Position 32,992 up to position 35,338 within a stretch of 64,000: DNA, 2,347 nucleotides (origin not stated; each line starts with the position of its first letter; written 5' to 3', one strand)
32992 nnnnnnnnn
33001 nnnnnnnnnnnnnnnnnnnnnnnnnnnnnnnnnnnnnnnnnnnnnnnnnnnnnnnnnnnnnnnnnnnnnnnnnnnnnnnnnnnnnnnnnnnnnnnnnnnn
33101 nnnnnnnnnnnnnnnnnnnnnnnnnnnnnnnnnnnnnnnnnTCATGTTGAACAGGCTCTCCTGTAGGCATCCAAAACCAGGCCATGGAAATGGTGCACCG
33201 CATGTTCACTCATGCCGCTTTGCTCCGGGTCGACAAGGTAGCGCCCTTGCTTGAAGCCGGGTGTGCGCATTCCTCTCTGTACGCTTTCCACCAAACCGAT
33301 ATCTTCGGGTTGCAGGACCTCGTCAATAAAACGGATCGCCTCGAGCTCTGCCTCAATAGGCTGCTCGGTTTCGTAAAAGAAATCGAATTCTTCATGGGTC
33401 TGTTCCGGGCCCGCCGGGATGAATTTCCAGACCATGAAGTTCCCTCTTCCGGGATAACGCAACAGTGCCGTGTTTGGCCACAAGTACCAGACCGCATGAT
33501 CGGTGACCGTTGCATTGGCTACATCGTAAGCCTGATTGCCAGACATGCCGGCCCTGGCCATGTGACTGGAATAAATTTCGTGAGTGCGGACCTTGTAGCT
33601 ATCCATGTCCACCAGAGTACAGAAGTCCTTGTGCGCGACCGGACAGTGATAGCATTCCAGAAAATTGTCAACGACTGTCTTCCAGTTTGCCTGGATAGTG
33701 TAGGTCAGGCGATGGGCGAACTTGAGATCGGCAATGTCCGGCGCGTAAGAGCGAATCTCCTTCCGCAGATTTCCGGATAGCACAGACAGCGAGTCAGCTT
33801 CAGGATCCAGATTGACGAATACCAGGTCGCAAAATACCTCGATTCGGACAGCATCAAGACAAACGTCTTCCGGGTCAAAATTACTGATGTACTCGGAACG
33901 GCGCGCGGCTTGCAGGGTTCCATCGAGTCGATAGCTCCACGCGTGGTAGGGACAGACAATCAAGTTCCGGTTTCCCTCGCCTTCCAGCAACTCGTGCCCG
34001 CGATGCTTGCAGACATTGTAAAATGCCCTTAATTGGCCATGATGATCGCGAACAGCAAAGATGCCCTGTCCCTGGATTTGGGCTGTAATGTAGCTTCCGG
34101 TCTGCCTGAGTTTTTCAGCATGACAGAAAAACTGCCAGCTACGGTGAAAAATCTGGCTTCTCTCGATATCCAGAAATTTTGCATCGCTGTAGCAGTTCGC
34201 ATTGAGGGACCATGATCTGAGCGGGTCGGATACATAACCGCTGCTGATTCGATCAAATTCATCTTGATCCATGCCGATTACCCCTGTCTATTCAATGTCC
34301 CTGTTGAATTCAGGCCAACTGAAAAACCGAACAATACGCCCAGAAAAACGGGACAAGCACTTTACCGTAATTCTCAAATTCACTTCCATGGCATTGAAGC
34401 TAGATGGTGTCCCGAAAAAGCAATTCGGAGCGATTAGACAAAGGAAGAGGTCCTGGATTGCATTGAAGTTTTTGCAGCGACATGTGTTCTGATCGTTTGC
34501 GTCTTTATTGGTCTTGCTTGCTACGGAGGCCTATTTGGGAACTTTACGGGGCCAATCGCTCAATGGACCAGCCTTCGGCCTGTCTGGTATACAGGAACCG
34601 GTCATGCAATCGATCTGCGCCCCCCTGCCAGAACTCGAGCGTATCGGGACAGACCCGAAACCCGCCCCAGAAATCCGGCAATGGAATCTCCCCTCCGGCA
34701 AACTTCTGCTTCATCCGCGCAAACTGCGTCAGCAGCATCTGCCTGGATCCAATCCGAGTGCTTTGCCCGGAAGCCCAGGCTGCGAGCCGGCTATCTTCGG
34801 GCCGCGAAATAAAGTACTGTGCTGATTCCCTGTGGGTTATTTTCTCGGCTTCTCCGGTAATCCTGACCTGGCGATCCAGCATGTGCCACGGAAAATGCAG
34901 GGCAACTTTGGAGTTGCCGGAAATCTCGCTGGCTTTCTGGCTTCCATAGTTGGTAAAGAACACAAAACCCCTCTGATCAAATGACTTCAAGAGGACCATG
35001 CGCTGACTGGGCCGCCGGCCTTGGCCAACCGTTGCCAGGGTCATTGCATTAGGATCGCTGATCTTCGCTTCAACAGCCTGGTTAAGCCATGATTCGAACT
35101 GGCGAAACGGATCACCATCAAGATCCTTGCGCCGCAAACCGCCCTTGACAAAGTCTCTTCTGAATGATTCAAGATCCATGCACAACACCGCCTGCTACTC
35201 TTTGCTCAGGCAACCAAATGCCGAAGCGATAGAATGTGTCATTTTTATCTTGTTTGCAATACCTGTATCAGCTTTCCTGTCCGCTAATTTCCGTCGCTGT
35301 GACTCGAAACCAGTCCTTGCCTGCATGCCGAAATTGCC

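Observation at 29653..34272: Tight five-gene operon: CntA-like Rieske oxygenase, SDR, BKACE, SDR and carnitine-dehydrogenase-like enzyme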

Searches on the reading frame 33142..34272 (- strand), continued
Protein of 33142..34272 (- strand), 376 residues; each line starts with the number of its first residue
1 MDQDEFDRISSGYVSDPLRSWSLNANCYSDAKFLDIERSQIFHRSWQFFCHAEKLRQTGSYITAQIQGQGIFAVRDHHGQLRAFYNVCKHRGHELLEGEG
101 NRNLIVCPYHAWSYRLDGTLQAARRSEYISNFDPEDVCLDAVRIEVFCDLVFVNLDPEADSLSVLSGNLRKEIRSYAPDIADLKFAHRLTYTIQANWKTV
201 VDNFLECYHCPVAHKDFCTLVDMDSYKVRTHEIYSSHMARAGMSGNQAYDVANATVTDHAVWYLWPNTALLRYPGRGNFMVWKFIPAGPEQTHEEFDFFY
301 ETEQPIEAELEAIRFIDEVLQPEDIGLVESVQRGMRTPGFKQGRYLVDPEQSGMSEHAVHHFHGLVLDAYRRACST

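Call 56: search_protein_families(library=pfam, proteins=[L016:8011-9114:+, L013:9215-10048:+, L019:6286-7545:-, L039:12740-14131:+, L039:16038-17420:+, L039:1920-2888:+, L039:2894-4099:+, L039:4102-5205:+, L039:7744-8766:-, L039:113-1195:+], max_evalue=0.00001)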
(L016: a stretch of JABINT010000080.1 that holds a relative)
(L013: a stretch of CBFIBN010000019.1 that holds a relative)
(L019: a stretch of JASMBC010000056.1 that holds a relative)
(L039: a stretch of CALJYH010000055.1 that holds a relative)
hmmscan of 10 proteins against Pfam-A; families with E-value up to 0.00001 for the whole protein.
L016:8011-9114:+ (367 aa): 2 families
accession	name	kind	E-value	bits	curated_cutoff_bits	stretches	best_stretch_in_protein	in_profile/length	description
PF13378.12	MR_MLE_C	-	5e-20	72.6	29.4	1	156-312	15-173/219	Enolase C-terminal domain-like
PF02746.21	MR_MLE_N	-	1.8e-08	35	22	1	11-124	7-117/117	Mandelate racemase / muconate lactonizing enzyme, N-terminal domain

L013:9215-10048:+ (277 aa): 2 families
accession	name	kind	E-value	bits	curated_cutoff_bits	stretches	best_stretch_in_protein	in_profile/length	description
PF12811.12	BaxI_1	-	1.7e-78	263.9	26.2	1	33-274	1-232/233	Bax inhibitor 1 like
PF01027.25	Bax1-I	-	5e-09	36.7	34.1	1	67-270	10-207/207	Inhibitor of apoptosis-promoting Bax1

L019:6286-7545:- (419 aa): 0 families

L039:12740-14131:+ (463 aa): 4 families
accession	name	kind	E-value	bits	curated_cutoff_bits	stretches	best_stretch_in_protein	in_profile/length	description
PF00069.31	Pkinase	-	7.1e-57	193.2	31.7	1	150-398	1-254/263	Protein kinase domain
PF07714.23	PK_Tyr_Ser-Thr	-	4.7e-32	111.7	23.1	1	151-396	2-250/258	Protein tyrosine and serine/threonine kinase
PF00027.35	cNMP_binding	-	1.6e-16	60.5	27.5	1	37-123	3-89/89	Cyclic nucleotide-binding domain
PF03109.22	ABC1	-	9.7e-08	31.9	22.9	1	162-304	81-220/244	ABC1 atypical kinase-like domain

L039:16038-17420:+ (460 aa): 0 families

L039:1920-2888:+ (322 aa): 1 family
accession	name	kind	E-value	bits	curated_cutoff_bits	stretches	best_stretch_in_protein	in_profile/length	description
PF00892.27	EamA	-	2.8e-22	79.9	28.2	2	33-165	2-134/135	EamA-like transporter family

L039:2894-4099:+ (401 aa): 1 family
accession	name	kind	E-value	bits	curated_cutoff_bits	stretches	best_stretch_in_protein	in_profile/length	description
PF00211.25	Guanylate_cyc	-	5.3e-16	59.2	21.9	1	218-388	8-172/183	Adenylate and Guanylate cyclase catalytic domain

L039:4102-5205:+ (367 aa): 2 families
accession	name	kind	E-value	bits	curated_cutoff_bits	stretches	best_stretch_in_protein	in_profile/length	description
PF13378.12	MR_MLE_C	-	3.9e-42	144.9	29.4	1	145-357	2-218/219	Enolase C-terminal domain-like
PF02746.21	MR_MLE_N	-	2.5e-17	63.6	22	1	5-124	3-117/117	Mandelate racemase / muconate lactonizing enzyme, N-terminal domain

L039:7744-8766:- (340 aa): 1 family
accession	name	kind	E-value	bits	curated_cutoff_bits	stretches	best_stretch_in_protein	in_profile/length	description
PF04116.19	FA_hydroxylase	-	3.1e-18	66.9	31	1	187-314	3-131/132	Fatty acid hydroxylase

L039:113-1195:+ (360 aa): 1 family
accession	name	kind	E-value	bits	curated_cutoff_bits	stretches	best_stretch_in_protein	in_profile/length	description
PF00296.26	Bac_luciferase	-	4.8e-40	138.3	27.9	1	30-320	16-314/314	Luciferase-like monooxygenase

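Call 59: search_protein_families(library=ncbifam, proteins=[L016:6789-7955:+, L016:2611-3804:-, L086:13122-14651:+, L087:14840-16261:+, L087:19058-19531:+, L087:19602-20549:+, L087:17016-17951:+, L087:13887-14816:+, L087:10715-11728:+], max_evalue=1e-20)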
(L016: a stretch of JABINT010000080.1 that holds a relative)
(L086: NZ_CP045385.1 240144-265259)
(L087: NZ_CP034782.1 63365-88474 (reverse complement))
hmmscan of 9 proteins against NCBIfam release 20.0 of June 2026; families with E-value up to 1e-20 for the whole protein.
L016:6789-7955:+ (388 aa): 4 families
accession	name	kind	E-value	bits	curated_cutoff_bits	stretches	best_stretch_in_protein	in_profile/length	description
NF058607.1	GlBtMonoOxGbcA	equivalog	3.1e-38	131.3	670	1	20-224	28-226/420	glycine betaine monooxygenase oxygenase subunit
NF041684.1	ant_diox_AndAc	equivalog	3.3e-24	85.2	750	1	13-221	11-223/418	anthranilate 1,2-dioxygenase large subunit AndAc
TIGR03228.1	anthran_1_2_A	equivalog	1.2e-22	80.2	671.9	1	29-221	20-214/438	anthranilate 1,2-dioxygenase large subunit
TIGR03229.1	benzo_1_2_benA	equivalog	6e-21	74.8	780.95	1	28-225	19-219/433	benzoate 1,2-dioxygenase large subunit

L016:2611-3804:- (397 aa): 3 families
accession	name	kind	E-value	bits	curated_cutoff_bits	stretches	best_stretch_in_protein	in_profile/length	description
NF058607.1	GlBtMonoOxGbcA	equivalog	7.8e-41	139.9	670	1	36-242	25-228/420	glycine betaine monooxygenase oxygenase subunit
NF042946.1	3PPDioc_HcaE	equivalog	1.4e-25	90.2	830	1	43-238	15-216/450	3-phenylpropionate/cinnamic acid dioxygenase subunit alpha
TIGR03229.1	benzo_1_2_benA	equivalog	1.3e-21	77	780.95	1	44-242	16-221/433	benzoate 1,2-dioxygenase large subunit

L086:13122-14651:+ (509 aa): 4 families
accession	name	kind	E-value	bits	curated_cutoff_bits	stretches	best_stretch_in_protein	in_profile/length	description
TIGR03417.1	chol_sulfatase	equivalog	4.9e-209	695.3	433.45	1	3-503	2-500/500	choline-sulfatase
NF010322.0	PRK13759.1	equivalog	9.1e-66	222.3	481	1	2-431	5-445/486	arylsulfatase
NF045661.1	HdlasePehA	equivalog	1.7e-44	152.3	900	1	3-438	2-480/506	phosphoric/sulfuric ester hydrolase PehA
NF052527.1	Mn_arylsulf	exception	5.1e-32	111.4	850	1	3-433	1-442/479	manganese-dependent arylsulfatase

L087:14840-16261:+ (473 aa): 38 families (the best 25 are shown)
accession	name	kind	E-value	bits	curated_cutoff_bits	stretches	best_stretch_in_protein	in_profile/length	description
NF010000.0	PRK13473.1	subfamily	1.3e-197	657.1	615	1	1-472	1-474/475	aminobutyraldehyde dehydrogenase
TIGR03374.1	ABALDH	equivalog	4e-176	586.5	909.3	1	2-470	1-471/472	aminobutyraldehyde dehydrogenase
TIGR01804.1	BADH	equivalog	1.4e-126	422.7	668.6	1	7-465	2-466/467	betaine-aldehyde dehydrogenase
NF045735.1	PaDhStyDPseudo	equivalog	1e-119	400.4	850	1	2-471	2-482/483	phenylacetaldehyde dehydrogenase StyD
NF045736.1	PaDhStyDRhodo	equivalog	4.4e-115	385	800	1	2-464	2-471/479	phenylacetaldehyde dehydrogenase StyD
NF009725.0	PRK13252.1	equivalog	1.9e-113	379.5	593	1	3-469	7-478/488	betaine-aldehyde dehydrogenase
TIGR02299.1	HpaE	equivalog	3.2e-112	375.6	638.35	1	4-472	2-478/488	5-carboxymethyl-2-hydroxymuconate semialdehyde dehydrogenase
TIGR03216.1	OH_muco_semi_DH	equivalog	1.6e-102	343.6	693.25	1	6-469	4-478/481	2-hydroxymuconic semialdehyde dehydrogenase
TIGR01780.1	SSADH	subfamily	5.5e-101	338.6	646.35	1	22-465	2-447/448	succinate-semialdehyde dehydrogenase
NF007352.0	PRK09847.1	equivalog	1.7e-100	336.9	850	1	2-471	19-492/495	aldehyde dehydrogenase PuuC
NF050026.1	AcaldDHExaC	equivalog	7.2e-99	331.7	900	1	7-470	20-493/503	acetaldehyde dehydrogenase ExaC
NF007497.0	PRK10090.1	equivalog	1.3e-92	311.1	500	1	2-465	6-472/480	aldehyde dehydrogenase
NF040648.1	lactal_redase_Meth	equivalog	4.4e-92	309.5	650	1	5-470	1-462/463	lactaldehyde dehydrogenase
NF006916.0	PRK09407.1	equivalog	1.7e-90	304.1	521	1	15-468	32-490/526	succinic semialdehyde dehydrogenase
NF002852.0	PRK03137.1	subfamily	8.1e-90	302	648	1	4-431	38-470/514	L-glutamate gamma-semialdehyde dehydrogenase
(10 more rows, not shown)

L087:19058-19531:+ (157 aa): 1 family
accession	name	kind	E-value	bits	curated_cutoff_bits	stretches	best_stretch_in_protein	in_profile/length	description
NF005716.0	PRK07531.1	equivalog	2.4e-32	112.3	592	1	5-154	345-492/495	carnitine 3-dehydrogenase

L087:19602-20549:+ (315 aa): 1 family
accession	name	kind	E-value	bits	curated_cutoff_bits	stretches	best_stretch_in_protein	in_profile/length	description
TIGR03414.1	ABC_choline_bnd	subfamily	3.1e-132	440.2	379.05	1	20-313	1-291/291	choline ABC transporter substrate-binding protein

L087:17016-17951:+ (311 aa): 13 families
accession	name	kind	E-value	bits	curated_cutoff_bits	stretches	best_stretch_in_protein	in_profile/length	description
NF005471.0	PRK07066.1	equivalog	2.3e-74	250.3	414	1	3-307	6-310/321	L-carnitine dehydrogenase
NF005716.0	PRK07531.1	equivalog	2.3e-69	234.4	592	1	2-304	2-305/495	carnitine 3-dehydrogenase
NF004783.0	PRK06129.1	equivalog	6.5e-68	229.4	347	1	5-295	3-293/315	3-hydroxyacyl-CoA dehydrogenase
NF042925.1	FHMPC_DH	equivalog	1.4e-46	159.2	500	1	6-238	2-235/304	5-formyl-3-hydroxy-2-methylpyridine 4-carboxylate 5-dehydrogenase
NF006125.0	PRK08269.1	equivalog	1.5e-33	116.2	427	1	3-239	4-252/334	3-hydroxybutyryl-CoA dehydrogenase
NF006722.0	PRK09260.1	equivalog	3.1e-31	108.7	429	1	5-238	3-236/289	3-hydroxyacyl-CoA dehydrogenase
NF006143.0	PRK08293.1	equivalog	5.8e-30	104.6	312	1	2-232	2-234/291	3-hydroxyacyl-CoA dehydrogenase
NF006124.0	PRK08268.1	subfamily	1.4e-29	103.4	508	1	3-238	6-240/507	3-hydroxyacyl-CoA dehydrogenase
NF004474.0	PRK05808.1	subfamily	1e-26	93.9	408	1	4-235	3-233/283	3-hydroxybutyryl-CoA dehydrogenase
NF004699.0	PRK06035.1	equivalog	4.3e-25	88.5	500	1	3-236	2-237/294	3-hydroxyacyl-CoA dehydrogenase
TIGR02279.1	PaaC-3OHAcCoADH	equivalog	1.6e-24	86.6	669.4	1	3-236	4-236/503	3-hydroxyacyl-CoA dehydrogenase PaaH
NF005875.0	PRK07819.1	subfamily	1.2e-23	84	319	1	3-236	4-238/287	3-hydroxybutyryl-CoA dehydrogenase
NF052272.1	Staph_FadB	exception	1.1e-22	80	999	1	5-215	4-220/752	3-hydroxyacyl-CoA dehydrogenase/crotonase FadB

L087:13887-14816:+ (309 aa): 4 families
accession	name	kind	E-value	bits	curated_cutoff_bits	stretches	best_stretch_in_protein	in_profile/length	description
NF053538.1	DixhxACActTsKce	equivalog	4.1e-148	492.4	430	1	3-309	5-310/310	3,5-dioxohexanoate:acetyl-CoA acetone transferase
NF052387.1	Lys_ferment_KCE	equivalog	4.3e-69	232.9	382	2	5-117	2-112/267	3-keto-5-aminohexanoate cleavage enzyme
NF052389.1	Lys_KAL_CLE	exception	2.3e-49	168.3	725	2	4-117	170-281/440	bifunctional 3-aminobutyryl-CoA ammonia lyase/3-keto-5-aminohexanoate cleavage enzyme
NF053568.1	3OXCoAcCUPNH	equivalog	1.8e-46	158.6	350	1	144-302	117-273/274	3-oxoadipate:acetyl-CoA acetyltransferase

L087:10715-11728:+ (337 aa): 2 families
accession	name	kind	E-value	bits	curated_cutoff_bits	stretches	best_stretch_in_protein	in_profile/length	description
NF052371.1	TransRegGbdRPseu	equivalog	3.7e-69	233.5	480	1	14-319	22-325/365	choline metabolism transcriptional regulator GbdR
NF006902.0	PRK09393.1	equivalog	2.8e-46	158.2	425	1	40-318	42-319/327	transcriptional regulator FtrA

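Call 80: get_annotated_region(hit=H18, flank=8000)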
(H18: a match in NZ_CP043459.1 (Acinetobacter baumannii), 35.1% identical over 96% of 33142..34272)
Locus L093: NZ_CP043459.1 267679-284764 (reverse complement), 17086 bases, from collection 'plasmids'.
description: Acinetobacter baumannii strain 18WIARLN0024 plasmid unnamed1
organism: Acinetobacter baumannii (NCBI taxid 470)
taxonomy: Bacteria; Pseudomonadota; Gammaproteobacteria; Moraxellales; Moraxellaceae; Acinetobacter; Acinetobacter baumannii
host: -; source: Homo sapiens,Skin/Wound; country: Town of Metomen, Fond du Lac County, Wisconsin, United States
typing (MOB-suite, as given by PLSDB): non-mobilizable
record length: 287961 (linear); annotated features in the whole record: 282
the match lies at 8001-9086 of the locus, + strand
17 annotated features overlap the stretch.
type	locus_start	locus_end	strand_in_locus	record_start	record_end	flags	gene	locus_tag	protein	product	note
CDS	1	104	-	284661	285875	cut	-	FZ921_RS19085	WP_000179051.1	integrase arm-type DNA-binding domain-containing protein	GO:0015074 - DNA integration [Evidence IEA]; GO:0006310 - DNA recombination [Evidence IEA]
CDS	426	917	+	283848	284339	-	coaD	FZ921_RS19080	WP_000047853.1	pantetheine-phosphate adenylyltransferase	GO:0015937 - coenzyme A biosynthetic process [Evidence IEA]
CDS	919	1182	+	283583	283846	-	-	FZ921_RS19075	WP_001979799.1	YfhL family 4Fe-4S dicluster ferredoxin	-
CDS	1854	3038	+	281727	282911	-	-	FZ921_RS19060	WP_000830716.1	porin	-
CDS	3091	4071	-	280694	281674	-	-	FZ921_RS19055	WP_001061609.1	LysR family transcriptional regulator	-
CDS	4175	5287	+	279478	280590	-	-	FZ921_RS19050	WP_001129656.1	tartrate dehydrogenase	GO:0046395 - carboxylic acid catabolic process [Evidence IEA]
CDS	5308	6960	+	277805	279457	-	-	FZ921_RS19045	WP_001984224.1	BCCT family carnitine transporter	-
CDS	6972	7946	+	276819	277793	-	-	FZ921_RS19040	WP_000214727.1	alpha/beta hydrolase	-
CDS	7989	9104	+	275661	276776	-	cntA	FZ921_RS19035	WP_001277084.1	carnitine monooxygenase subunit alpha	-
CDS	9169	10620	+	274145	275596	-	-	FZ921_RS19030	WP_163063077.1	NAD-dependent succinate-semialdehyde dehydrogenase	-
CDS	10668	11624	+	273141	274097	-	cntB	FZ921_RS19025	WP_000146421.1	carnitine monooxygenase, reductase subunit CntB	-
CDS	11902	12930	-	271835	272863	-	-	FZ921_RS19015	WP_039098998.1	hypothetical protein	-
CDS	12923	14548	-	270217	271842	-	-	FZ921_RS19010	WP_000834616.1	NAD+ synthase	GO:0009435 - NAD biosynthetic process [Evidence IEA]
CDS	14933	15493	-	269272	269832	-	-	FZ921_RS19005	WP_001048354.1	hypothetical protein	-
CDS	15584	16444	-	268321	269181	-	-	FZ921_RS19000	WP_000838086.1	pirin family protein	-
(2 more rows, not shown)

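Call 85: search_protein_families(library=pfam, proteins=[L016:1003-1764:-, L016:1768-2607:-, L016:3722-4630:-, L022:14505-15500:-, L022:15692-17800:-, L024:8739-9920:+, L024:13705-15162:-, L027:12978-13874:+, L027:8631-9767:-, L026:13454-15544:+], max_evalue=0.00001)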
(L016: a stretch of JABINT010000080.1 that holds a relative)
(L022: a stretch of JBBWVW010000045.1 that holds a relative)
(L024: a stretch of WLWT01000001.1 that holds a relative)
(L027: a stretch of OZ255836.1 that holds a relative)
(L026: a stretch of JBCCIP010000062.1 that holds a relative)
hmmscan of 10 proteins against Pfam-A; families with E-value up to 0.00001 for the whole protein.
L016:1003-1764:- (253 aa): 1 family
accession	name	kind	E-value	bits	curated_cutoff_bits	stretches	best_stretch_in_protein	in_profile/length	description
PF19798.5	Sulfotransfer_5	-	1.5e-21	77.3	23.2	1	6-220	4-208/226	Sulfotransferase domain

L016:1768-2607:- (279 aa): 1 family
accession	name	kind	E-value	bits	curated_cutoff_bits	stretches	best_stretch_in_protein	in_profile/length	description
PF17645.6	Amdase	-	2e-06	28.1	25.9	1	70-271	45-226/228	Arylmalonate decarboxylase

L016:3722-4630:- (302 aa): 2 families
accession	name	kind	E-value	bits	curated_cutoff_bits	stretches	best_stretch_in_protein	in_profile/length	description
PF01380.27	SIS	-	1.1e-16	61.2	25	1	145-274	2-131/131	SIS domain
PF01418.23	HTH_6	-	2.1e-11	44.1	28.3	1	17-82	3-68/77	Helix-turn-helix domain, rpiR family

L022:14505-15500:- (331 aa): 1 family
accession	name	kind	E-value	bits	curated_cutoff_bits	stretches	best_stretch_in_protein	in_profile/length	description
PF04069.17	OpuAC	-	3.2e-41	142.1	21.2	1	34-320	3-256/257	Substrate binding domain of ABC-type glycine betaine transport system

L022:15692-17800:- (702 aa): 1 family
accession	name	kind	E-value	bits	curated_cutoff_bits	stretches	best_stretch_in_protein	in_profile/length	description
PF00528.27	BPD_transp_1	-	4.1e-41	141.2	26.4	2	146-303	1-171/184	Binding-protein-dependent transport system inner membrane component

L024:8739-9920:+ (393 aa): 3 families
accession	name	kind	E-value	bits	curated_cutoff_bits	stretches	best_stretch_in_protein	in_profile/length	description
PF08240.17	ADH_N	-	1.6e-15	57.7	23.5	1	56-182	1-102/104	Alcohol dehydrogenase GroES-like domain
PF00107.32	ADH_zinc_N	-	3e-12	47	31.8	1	224-353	1-127/129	Zinc-binding dehydrogenase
PF13602.12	ADH_zinc_N_2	-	1e-10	43.1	27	1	277-389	16-134/134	Zinc-binding dehydrogenase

L024:13705-15162:- (485 aa): 2 families
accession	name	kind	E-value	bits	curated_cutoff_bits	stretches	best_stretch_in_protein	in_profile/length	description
PF03441.19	FAD_binding_7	-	1.4e-88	296.1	27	1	281-481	2-202/203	FAD binding domain of DNA photolyase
PF00875.24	DNA_photolyase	-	1e-46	159.3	26.6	1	18-171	2-154/164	DNA photolyase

L027:12978-13874:+ (298 aa): 0 families

L027:8631-9767:- (378 aa): 2 families
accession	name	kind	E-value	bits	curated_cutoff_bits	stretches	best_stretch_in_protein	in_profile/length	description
PF13635.12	DUF4143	-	2.2e-27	96.2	28.1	1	173-322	2-160/160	Domain of unknown function (DUF4143)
PF13173.12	AAA_14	-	1e-22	81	27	1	15-128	2-128/129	AAA domain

L026:13454-15544:+ (696 aa): 6 families
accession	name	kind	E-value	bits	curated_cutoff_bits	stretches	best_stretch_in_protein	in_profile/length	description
PF00009.33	GTP_EFTU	-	2.1e-61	207.3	26.5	1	7-278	3-188/188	Elongation factor Tu GTP binding domain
PF03764.24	EFG_IV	-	2.4e-44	150.4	24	1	475-593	1-120/121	Elongation factor G, domain IV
PF00679.30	EFG_C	-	1.4e-28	99.2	27.9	1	597-682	2-88/89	Elongation factor G C-terminus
PF14492.12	EFG_III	-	7.9e-28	96.8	27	1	400-474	1-75/75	Elongation Factor G, domain III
PF03144.31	GTP_EFTU_D2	-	3.3e-18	66.3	30.3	1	320-387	1-73/73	Elongation factor Tu domain 2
PF22042.2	EF-G_D2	-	1.8e-14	54.1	27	1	307-388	2-83/84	Elongation factor G domain 2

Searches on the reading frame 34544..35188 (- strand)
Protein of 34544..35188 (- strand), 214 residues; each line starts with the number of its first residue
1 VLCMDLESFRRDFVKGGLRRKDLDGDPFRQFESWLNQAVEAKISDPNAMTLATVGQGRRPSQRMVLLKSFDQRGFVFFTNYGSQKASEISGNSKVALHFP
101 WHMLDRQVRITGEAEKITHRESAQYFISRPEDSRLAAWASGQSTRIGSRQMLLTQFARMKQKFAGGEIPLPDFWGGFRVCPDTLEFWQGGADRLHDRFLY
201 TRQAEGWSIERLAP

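Call 3: search_protein_families(library=pfam, proteins=[window:34544-35188:-])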
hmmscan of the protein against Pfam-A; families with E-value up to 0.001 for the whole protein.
window:34544-35188:- (214 aa): 3 families
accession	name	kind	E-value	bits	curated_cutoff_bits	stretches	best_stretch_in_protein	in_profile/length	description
PF01243.27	PNPOx_N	-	3.2e-26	92.5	28.1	1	36-161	2-118/120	Pyridoxamine 5'-phosphate oxidase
PF10590.14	PNP_phzG_C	-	3e-21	75.5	27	1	174-214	1-42/42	Pyridoxine 5'-phosphate oxidase C-terminal dimerisation region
PF12766.13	Pyridox_oxase_2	-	9.7e-08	33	26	1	31-115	4-97/100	Pyridoxamine 5'-phosphate oxidase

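Call 4: search_protein_families(library=ncbifam, proteins=[window:34544-35188:-])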
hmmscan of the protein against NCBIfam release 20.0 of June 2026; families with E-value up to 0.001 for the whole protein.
window:34544-35188:- (214 aa): 6 families
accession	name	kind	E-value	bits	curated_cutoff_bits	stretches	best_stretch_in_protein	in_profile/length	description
NF004231.0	PRK05679.1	subfamily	4.1e-88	294.4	129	1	5-214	4-213/213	pyridoxal 5'-phosphate synthase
TIGR00558.3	pdxH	equivalog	8e-82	273.4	180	1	26-214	1-190/190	pyridoxamine 5'-phosphate oxidase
NF038138.1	phena_PhzG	equivalog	9.9e-43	146.3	270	1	26-214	19-206/206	phenazine biosynthesis FMN-dependent oxidase PhzG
TIGR04026.2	PPOX_FMN_cyano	equivalog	1e-05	25.5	220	1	32-128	5-105/191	Npun_F5749 family FMN-dependent PPOX-type flavoprotein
TIGR03667.1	Rv3369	hypoth_equivalog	5.3e-05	23.1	125.3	1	35-120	3-88/130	TIGR03667 family PPOX class F420-dependent oxidoreductase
TIGR03618.1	Rv1155_F420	subfamily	8e-05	22.9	79.05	1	43-122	5-85/127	TIGR03618 family F420-dependent PPOX class oxidoreductase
